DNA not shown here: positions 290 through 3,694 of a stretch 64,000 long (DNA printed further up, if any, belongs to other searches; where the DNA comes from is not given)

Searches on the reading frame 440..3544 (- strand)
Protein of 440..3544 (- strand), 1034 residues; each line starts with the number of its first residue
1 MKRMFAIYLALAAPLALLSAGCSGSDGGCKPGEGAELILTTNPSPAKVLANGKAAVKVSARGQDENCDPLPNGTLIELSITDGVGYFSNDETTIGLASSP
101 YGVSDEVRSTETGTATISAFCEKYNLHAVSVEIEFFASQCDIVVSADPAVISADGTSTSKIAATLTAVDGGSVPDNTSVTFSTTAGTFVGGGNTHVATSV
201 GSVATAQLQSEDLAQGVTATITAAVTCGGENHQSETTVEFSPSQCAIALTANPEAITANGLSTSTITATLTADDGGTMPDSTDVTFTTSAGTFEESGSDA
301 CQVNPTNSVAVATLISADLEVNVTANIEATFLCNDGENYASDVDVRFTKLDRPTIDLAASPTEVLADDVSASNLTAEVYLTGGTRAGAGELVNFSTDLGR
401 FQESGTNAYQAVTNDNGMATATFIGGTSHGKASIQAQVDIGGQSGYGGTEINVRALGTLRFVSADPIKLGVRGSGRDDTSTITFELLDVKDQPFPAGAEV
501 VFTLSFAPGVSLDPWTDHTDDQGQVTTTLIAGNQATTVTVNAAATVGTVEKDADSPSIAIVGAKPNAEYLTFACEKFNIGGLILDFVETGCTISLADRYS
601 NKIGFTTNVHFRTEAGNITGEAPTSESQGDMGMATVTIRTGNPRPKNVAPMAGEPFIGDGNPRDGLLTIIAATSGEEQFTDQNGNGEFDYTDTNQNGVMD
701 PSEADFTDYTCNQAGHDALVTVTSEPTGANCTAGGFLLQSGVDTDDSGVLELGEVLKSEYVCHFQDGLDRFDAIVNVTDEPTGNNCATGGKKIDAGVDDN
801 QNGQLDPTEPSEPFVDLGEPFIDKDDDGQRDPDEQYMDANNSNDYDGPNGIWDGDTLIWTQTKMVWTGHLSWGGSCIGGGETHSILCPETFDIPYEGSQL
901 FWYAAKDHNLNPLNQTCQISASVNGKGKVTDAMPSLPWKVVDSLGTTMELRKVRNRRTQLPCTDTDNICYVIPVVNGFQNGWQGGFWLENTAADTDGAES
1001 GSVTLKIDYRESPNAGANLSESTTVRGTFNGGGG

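Call 60: search_protein_families(library=pfam, proteins=[window:440-3544:-], max_evalue=0.00001)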
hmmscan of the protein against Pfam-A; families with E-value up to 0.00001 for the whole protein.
window:440-3544:- (1034 aa): 3 families
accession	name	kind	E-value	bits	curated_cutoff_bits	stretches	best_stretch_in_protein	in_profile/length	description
PF23657.1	DUF7151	-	3e-29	101.2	27.2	2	718-762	2-46/46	Domain of unknown function (DUF7151)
PF09134.16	Invasin_D3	-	2.1e-23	83.1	33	1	354-439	4-83/98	Invasin, domain 3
PF02369.22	Big_1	-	2.1e-15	57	34.9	0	355-439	2-81/93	Bacterial Ig-like domain (group 1)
